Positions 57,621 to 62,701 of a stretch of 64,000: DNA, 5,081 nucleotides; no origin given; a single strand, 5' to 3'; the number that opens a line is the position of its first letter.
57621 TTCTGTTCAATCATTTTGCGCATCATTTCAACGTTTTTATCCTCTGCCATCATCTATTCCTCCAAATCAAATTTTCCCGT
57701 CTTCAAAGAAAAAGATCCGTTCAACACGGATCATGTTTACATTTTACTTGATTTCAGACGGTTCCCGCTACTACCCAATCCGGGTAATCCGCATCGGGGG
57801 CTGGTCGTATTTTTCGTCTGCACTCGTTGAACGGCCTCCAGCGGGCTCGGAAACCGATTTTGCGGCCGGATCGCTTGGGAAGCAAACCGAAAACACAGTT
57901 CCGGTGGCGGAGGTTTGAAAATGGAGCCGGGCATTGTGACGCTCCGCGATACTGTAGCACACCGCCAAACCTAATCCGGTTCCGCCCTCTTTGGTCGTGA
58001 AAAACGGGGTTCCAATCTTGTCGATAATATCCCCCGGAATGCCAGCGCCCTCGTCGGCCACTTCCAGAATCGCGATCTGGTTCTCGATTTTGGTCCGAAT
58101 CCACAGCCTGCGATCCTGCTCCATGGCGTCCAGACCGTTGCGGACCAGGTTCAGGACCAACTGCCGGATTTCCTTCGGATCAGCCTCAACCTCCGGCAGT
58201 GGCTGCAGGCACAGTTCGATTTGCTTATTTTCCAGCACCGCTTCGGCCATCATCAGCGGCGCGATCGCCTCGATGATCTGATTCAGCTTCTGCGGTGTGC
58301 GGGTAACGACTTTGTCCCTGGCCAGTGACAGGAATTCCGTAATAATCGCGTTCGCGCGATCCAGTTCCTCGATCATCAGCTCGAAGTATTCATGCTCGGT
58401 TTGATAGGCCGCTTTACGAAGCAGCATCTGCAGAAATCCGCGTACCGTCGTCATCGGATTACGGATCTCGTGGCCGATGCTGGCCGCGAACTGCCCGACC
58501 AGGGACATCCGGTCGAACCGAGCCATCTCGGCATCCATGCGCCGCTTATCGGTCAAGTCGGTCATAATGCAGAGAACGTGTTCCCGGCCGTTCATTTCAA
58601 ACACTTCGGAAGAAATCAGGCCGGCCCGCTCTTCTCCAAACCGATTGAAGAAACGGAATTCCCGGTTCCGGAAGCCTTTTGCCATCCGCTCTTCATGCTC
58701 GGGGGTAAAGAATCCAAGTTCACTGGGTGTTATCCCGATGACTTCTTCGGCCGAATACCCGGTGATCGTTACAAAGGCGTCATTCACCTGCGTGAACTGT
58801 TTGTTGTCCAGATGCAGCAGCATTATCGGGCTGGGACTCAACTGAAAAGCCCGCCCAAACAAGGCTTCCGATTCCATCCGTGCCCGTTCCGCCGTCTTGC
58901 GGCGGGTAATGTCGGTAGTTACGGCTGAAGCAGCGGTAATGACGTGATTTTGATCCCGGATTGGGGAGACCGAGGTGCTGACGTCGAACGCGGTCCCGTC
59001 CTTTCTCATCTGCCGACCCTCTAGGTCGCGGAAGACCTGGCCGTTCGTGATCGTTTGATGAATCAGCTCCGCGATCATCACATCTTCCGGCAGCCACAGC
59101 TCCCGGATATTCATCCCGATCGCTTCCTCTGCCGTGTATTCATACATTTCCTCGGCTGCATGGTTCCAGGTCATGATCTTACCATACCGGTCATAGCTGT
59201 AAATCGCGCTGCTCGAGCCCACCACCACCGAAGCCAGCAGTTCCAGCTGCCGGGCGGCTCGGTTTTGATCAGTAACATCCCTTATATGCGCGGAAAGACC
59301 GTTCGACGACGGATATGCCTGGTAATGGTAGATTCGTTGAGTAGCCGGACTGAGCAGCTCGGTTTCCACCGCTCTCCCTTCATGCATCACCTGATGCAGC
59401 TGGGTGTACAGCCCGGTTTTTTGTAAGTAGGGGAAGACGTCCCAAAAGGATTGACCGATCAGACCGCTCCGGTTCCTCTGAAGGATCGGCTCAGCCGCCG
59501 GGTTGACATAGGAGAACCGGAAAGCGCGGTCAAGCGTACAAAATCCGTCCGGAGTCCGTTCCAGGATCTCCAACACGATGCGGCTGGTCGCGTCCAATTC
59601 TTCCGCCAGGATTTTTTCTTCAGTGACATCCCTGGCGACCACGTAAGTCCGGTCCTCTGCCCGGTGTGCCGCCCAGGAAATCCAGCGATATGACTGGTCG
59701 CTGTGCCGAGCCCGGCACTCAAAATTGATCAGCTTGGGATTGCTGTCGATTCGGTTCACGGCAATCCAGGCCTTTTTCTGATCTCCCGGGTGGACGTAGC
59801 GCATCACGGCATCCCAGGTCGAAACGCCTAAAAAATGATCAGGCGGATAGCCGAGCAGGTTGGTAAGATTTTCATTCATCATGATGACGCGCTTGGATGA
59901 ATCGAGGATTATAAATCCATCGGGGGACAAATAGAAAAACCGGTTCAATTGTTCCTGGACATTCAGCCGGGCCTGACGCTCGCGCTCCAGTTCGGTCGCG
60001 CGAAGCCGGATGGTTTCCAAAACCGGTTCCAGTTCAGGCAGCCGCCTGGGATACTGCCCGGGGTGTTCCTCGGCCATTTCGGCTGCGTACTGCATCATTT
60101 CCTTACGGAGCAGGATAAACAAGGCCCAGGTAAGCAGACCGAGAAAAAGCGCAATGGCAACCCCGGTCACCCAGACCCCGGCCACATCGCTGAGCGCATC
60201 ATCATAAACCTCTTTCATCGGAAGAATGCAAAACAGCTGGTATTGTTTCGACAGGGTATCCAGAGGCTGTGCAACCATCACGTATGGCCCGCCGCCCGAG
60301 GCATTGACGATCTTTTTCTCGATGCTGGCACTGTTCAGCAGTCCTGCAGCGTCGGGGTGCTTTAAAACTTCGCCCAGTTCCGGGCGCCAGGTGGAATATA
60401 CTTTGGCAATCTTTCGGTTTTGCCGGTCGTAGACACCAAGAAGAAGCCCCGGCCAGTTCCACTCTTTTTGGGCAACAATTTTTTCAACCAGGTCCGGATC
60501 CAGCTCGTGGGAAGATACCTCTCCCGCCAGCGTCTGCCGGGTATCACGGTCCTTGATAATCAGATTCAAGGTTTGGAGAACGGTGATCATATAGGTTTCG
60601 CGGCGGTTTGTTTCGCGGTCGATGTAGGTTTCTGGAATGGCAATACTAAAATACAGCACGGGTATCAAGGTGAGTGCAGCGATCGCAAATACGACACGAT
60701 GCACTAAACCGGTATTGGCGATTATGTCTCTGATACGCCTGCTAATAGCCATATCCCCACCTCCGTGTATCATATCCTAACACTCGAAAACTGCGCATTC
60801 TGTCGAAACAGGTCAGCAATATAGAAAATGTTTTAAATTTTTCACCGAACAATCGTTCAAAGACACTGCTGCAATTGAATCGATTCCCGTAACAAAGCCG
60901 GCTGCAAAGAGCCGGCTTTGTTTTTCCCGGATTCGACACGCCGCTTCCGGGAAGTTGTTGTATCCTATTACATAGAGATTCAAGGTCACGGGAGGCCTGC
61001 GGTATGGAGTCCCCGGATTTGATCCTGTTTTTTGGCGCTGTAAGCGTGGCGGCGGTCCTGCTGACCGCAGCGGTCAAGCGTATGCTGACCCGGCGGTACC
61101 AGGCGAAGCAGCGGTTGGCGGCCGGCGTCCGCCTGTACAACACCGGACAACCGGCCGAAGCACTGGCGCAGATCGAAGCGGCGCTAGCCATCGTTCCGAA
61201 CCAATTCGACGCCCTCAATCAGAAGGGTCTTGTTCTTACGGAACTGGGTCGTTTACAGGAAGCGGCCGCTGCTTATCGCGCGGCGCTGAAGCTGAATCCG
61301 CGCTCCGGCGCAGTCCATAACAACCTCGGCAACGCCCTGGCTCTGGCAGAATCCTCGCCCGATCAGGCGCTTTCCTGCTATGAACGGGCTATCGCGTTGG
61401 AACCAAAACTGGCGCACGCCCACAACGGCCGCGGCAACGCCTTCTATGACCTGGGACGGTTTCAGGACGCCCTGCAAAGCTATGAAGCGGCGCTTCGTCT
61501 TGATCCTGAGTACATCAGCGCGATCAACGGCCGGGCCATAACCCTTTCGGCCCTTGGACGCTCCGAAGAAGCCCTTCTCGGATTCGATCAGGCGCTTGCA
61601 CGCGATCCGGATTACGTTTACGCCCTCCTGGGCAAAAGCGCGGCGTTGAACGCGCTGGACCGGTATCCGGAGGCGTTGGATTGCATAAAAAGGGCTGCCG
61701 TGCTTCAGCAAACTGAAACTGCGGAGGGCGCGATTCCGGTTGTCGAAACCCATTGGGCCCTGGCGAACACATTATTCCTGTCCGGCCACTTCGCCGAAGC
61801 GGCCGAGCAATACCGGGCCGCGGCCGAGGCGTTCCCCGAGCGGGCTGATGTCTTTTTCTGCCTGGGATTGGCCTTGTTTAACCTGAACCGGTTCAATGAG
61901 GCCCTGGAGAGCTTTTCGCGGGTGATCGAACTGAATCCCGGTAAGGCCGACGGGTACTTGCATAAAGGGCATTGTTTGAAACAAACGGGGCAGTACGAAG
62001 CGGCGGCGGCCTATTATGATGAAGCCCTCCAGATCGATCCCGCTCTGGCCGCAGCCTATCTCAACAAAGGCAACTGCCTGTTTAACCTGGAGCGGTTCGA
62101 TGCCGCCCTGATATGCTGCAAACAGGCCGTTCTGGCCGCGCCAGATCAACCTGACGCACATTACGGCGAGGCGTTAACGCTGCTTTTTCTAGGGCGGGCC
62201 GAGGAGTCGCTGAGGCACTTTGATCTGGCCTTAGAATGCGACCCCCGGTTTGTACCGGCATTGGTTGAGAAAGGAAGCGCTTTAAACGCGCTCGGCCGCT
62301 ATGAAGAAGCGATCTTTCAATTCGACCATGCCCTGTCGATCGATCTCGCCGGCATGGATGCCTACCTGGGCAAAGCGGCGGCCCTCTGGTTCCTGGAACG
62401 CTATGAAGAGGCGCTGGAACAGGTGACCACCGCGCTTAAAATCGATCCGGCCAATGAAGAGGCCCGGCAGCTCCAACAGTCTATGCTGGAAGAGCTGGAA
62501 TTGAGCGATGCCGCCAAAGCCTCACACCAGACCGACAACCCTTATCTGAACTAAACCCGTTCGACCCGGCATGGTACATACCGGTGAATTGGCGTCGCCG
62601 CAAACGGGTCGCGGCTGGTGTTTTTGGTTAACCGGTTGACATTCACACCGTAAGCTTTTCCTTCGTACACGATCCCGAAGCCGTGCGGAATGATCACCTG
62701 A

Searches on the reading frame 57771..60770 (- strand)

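Call 22: search_protein_families(library=pfam, proteins=[window:57771-60770:-], max_evalue=0.00001)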
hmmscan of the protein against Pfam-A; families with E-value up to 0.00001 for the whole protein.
window:57771-60770:- (999 aa): 8 families
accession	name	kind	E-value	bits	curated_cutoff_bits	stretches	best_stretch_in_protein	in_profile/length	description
PF13426.13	PAS_9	-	4.6e-37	126.9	27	3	525-622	6-102/103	PAS domain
PF00989.32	PAS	-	3.9e-36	123.9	22.6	2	517-620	8-112/113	PAS fold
PF08448.16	PAS_4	-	3e-34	118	23.1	3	403-503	1-109/110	PAS fold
PF08447.18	PAS_3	-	8.6e-27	93.7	25.6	2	533-612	2-83/89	PAS fold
PF13188.13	PAS_8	-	1.2e-22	79.3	21.8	0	638-693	3-55/65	PAS domain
PF02518.31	HATPase_c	-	3.2e-21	76.3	26.4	1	864-966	2-109/111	Histidine kinase-, DNA gyrase B-, and HSP90-like ATPase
PF00512.31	HisKA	-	5.9e-15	55.5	26.9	1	759-818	3-62/66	His Kinase A (phospho-acceptor) domain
PF12860.13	PAS_7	-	9.4e-11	42.3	27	0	284-332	6-55/115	PAS fold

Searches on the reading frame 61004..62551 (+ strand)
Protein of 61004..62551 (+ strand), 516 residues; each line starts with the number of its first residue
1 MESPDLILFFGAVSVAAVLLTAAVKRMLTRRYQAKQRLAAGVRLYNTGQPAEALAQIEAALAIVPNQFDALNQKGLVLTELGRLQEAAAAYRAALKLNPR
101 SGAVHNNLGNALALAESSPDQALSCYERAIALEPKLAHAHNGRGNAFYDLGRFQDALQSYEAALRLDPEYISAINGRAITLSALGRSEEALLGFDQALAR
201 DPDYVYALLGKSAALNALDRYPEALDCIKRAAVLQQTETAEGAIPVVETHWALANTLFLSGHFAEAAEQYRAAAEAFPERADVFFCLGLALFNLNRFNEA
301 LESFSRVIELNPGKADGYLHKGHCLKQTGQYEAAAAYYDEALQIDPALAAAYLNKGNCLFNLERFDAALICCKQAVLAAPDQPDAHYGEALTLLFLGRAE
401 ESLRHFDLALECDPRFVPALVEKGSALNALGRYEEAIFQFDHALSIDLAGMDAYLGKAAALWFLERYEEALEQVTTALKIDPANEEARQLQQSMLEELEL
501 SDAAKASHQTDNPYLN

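Call 22: search_protein_families(library=pfam, proteins=[window:61004-62551:+], max_evalue=0.00001)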
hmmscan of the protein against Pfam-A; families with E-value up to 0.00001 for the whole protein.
window:61004-62551:+ (516 aa): 26 families (the best 25 are shown)
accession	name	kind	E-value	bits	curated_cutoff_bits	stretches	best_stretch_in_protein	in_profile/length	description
PF00515.34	TPR_1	-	8.2e-70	228.4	27.8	5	139-170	3-34/34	Tetratricopeptide repeat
PF07719.23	TPR_2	-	3.2e-67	217.6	27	4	137-170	1-34/34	Tetratricopeptide repeat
PF13414.12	TPR_11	-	5.2e-53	176.9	26.8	4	75-113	1-39/42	TPR repeat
PF13181.12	TPR_8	-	1.2e-51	169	25.7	1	315-347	1-33/34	Tetratricopeptide repeat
PF13432.12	TPR_16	-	6.2e-48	161.2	32.7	5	113-169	7-63/65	Tetratricopeptide repeat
PF13431.12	TPR_17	-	5.8e-43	142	24.4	0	406-437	2-33/34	Tetratricopeptide repeat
PF13428.12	TPR_14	-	5.1e-38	126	23.5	0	248-288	2-42/44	Tetratricopeptide repeat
PF14559.12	TPR_19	-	1.2e-34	118.9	25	1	327-387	3-63/68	Tetratricopeptide repeat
PF13424.12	TPR_12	-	1.8e-33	115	30.1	1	103-168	4-76/77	Tetratricopeptide repeat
PF13371.12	TPR_9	-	5.3e-27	94.1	35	2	111-169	3-61/73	Tetratricopeptide repeat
PF12569.14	NatA_aux_su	-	1.7e-15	57.4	33.3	0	45-131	15-101/515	N-terminal acetyltransferase A, auxiliary subunit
PF25062.1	ARM_TT21_N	-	2.3e-15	57.4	40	0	280-390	99-209/222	Tetratricopeptide repeat protein 21 N-terminal ARM repeat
PF12895.13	ANAPC3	-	2.2e-14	53.9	27.2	0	251-305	28-80/82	Anaphase-promoting complex, cyclosome, subunit 3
PF13374.12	TPR_10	-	1.2e-11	44.6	27.5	0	70-97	4-31/42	Tetratricopeptide repeat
PF13176.12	TPR_7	-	1.4e-11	43.9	27.9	0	144-168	6-32/36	Tetratricopeptide repeat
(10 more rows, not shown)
